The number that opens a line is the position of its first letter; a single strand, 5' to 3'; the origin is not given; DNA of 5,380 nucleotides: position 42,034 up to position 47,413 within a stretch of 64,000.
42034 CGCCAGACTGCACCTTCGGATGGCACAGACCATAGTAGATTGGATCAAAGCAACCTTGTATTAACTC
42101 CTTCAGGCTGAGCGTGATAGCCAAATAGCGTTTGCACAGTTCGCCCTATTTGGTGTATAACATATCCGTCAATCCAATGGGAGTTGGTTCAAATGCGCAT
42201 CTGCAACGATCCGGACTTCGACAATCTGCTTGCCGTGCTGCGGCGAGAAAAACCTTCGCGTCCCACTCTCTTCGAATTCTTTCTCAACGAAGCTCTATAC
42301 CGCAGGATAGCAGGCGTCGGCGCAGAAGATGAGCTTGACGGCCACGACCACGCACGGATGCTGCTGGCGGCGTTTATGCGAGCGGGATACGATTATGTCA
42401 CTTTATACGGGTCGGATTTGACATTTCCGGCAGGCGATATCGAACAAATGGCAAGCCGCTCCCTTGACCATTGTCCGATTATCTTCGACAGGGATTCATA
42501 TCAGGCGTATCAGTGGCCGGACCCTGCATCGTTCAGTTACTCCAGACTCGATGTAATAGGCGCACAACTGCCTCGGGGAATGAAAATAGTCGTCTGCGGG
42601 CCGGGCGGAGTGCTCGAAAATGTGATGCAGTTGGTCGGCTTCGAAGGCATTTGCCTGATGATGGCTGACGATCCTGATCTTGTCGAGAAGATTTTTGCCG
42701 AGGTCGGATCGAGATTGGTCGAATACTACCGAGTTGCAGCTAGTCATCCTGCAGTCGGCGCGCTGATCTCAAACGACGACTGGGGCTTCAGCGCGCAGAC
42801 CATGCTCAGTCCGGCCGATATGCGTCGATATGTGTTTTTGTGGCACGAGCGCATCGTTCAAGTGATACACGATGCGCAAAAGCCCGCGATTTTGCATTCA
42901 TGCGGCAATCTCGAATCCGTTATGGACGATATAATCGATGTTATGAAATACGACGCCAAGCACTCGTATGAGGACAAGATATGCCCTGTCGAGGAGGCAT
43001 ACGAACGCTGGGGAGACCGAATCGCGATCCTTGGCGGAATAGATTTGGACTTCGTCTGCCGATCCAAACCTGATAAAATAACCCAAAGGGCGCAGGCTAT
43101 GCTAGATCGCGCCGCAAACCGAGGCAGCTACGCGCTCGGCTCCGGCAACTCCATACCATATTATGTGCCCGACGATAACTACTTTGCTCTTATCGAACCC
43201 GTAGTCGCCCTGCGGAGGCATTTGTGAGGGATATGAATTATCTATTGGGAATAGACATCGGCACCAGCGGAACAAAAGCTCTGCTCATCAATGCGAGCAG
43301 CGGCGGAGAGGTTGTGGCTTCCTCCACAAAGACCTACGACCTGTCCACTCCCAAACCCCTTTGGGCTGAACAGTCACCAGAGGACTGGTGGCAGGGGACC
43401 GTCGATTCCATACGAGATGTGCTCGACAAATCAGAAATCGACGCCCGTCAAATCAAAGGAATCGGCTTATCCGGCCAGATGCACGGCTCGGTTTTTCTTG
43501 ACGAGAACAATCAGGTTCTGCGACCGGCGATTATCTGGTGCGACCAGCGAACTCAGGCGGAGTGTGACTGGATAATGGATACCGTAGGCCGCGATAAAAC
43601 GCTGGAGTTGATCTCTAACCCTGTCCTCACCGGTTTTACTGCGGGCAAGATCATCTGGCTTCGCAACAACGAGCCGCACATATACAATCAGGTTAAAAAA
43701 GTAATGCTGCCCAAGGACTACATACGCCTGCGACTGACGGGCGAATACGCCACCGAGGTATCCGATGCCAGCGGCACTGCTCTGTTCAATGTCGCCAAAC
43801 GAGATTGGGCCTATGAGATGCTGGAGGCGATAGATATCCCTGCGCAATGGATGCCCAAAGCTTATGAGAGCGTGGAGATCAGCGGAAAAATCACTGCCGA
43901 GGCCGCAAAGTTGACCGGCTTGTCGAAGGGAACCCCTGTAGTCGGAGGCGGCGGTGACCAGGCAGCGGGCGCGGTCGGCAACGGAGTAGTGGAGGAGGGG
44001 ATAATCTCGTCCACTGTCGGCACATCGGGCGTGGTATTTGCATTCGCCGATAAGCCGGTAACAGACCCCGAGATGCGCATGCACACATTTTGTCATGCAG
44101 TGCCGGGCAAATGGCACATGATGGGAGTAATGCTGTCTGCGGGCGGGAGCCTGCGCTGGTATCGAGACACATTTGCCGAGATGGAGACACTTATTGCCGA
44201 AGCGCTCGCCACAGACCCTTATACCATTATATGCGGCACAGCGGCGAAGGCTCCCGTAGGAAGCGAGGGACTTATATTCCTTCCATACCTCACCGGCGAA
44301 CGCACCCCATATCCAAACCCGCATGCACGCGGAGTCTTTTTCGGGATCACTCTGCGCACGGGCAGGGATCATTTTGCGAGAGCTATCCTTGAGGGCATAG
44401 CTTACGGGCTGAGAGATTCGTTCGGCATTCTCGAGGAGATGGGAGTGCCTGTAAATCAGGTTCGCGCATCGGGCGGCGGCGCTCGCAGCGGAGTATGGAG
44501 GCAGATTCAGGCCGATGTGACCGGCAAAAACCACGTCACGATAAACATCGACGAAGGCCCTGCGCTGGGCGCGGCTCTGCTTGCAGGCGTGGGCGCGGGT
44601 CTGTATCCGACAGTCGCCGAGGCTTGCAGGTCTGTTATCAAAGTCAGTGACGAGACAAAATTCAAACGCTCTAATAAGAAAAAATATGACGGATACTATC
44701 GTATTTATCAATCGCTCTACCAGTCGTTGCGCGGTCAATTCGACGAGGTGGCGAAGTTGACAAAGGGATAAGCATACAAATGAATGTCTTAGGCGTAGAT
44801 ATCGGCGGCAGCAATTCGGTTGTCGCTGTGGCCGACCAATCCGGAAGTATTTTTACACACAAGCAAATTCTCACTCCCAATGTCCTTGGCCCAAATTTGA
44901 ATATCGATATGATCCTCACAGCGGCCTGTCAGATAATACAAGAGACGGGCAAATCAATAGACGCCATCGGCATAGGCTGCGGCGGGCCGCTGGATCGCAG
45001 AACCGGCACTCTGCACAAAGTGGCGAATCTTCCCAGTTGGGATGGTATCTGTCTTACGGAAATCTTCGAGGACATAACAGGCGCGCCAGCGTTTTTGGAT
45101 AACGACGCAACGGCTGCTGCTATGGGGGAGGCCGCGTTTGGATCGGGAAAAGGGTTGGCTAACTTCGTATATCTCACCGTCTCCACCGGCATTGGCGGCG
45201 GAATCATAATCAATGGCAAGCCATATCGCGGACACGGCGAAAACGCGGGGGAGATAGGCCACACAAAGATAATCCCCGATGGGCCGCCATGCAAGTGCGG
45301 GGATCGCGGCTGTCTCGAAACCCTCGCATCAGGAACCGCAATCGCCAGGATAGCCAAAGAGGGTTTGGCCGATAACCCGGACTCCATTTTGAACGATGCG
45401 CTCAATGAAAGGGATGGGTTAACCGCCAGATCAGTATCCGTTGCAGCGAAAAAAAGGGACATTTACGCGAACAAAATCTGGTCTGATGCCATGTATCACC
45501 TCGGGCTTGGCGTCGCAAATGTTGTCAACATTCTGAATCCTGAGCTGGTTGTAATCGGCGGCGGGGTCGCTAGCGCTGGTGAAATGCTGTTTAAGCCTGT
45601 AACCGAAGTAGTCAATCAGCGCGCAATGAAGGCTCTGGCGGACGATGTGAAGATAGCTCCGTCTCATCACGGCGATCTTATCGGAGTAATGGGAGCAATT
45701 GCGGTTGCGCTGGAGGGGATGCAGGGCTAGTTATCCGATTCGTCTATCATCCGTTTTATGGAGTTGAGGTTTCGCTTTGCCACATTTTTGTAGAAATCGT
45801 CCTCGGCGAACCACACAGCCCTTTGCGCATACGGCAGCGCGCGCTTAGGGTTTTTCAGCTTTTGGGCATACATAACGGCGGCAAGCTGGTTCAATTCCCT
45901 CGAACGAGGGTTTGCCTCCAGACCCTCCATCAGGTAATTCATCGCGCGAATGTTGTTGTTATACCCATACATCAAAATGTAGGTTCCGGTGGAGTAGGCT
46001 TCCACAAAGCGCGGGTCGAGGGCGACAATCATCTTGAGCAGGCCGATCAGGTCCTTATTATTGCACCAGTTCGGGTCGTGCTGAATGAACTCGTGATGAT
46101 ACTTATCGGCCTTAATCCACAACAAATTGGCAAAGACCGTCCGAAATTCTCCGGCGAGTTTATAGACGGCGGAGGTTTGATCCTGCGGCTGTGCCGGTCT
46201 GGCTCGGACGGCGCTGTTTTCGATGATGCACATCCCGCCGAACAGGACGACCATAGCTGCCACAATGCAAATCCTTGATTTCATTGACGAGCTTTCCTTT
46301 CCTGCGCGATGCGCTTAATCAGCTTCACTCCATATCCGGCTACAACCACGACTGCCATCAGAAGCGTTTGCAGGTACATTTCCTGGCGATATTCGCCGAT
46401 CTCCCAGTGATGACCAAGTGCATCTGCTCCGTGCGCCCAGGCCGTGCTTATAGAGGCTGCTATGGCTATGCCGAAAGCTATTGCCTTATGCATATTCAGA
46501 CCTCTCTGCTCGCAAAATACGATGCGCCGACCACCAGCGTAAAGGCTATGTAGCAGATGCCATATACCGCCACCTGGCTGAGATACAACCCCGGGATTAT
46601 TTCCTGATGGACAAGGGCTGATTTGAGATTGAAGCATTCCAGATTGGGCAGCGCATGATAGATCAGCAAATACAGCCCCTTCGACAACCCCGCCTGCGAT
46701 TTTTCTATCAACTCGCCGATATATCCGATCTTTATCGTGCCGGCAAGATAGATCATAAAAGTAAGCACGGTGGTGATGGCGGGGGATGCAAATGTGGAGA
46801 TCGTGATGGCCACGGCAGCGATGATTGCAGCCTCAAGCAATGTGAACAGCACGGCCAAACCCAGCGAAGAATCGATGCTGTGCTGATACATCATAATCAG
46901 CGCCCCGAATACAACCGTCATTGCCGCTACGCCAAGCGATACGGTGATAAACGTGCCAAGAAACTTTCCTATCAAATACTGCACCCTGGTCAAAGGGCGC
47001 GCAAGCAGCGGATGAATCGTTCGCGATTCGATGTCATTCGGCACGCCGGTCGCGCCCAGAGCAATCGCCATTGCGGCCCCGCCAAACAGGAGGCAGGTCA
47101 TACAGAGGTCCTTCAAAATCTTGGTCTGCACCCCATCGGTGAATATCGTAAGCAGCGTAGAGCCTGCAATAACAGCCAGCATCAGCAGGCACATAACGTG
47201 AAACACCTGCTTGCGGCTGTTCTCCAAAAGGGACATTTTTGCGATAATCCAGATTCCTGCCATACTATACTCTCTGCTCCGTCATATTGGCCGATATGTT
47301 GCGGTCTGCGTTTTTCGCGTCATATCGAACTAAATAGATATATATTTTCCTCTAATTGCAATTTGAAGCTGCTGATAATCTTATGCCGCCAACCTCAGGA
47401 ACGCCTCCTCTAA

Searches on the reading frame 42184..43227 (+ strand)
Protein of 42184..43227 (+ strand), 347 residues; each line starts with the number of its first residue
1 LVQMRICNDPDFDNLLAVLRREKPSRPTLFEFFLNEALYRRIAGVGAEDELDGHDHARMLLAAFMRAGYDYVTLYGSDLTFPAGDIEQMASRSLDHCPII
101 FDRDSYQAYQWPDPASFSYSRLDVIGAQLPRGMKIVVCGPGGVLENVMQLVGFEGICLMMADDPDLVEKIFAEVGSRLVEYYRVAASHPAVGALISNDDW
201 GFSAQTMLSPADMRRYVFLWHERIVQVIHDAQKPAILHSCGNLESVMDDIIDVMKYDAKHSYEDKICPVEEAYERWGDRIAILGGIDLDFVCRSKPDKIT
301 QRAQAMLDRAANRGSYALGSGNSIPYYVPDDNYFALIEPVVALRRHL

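Call 69: search_protein_families(library=pfam, proteins=[window:42184-43227:+], max_evalue=0.00001)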
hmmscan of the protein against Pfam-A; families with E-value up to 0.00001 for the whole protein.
window:42184-43227:+ (347 aa): 1 family
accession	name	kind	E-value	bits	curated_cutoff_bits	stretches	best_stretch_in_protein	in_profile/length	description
PF01208.23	URO-D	-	8.6e-21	74.8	23.9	1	104-340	103-343/346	Uroporphyrinogen decarboxylase (URO-D)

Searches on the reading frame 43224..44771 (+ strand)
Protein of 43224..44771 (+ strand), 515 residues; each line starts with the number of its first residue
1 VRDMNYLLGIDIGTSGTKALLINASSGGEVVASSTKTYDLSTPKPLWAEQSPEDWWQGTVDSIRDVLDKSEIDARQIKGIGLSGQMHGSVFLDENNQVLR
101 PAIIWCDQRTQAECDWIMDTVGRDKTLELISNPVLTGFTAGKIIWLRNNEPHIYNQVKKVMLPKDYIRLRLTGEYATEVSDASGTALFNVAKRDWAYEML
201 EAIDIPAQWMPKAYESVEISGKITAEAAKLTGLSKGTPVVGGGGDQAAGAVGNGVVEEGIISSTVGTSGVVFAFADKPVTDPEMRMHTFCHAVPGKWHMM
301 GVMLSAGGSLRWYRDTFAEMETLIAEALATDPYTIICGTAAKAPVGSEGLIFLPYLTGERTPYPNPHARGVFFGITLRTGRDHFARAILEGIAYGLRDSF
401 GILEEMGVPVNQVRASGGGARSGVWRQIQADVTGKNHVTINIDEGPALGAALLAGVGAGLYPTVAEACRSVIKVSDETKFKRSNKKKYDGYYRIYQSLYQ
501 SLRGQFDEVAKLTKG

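Call 69: search_protein_families(library=pfam, proteins=[window:43224-44771:+], max_evalue=0.00001)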
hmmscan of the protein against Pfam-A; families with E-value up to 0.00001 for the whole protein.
window:43224-44771:+ (515 aa): 2 families
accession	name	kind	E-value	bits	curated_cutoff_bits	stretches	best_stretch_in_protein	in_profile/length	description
PF00370.27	FGGY_N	-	7.7e-81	271.7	28.8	1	6-252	1-245/245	FGGY family of carbohydrate kinases, N-terminal domain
PF02782.22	FGGY_C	-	3.1e-39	135.3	27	1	264-457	4-197/198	FGGY family of carbohydrate kinases, C-terminal domain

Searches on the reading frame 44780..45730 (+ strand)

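Call 69: search_protein_families(library=pfam, proteins=[window:44780-45730:+], max_evalue=0.00001)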
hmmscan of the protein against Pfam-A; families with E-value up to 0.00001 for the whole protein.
window:44780-45730:+ (316 aa): 2 families
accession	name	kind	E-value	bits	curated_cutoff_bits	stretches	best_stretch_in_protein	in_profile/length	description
PF00480.26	ROK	-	8.5e-69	232.7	22.9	1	4-311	2-292/294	ROK family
PF01869.26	BcrAD_BadFG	-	4.5e-06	26.8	31.5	0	4-67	1-69/271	BadF/BadG/BcrA/BcrD ATPase family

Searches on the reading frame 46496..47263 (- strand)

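Call 69: search_protein_families(library=pfam, proteins=[window:46496-47263:-], max_evalue=0.00001)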
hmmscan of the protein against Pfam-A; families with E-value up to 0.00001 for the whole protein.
window:46496-47263:- (255 aa): 2 families
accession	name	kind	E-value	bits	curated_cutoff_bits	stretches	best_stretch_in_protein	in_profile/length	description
PF12679.13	ABC2_membrane_2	-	1.2e-09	38.3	27.2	1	5-195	1-215/283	ABC-2 family transporter protein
PF12698.13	ABC2_membrane_3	-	4.3e-06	26.5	31.6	1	46-179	156-287/347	ABC-2 family transporter protein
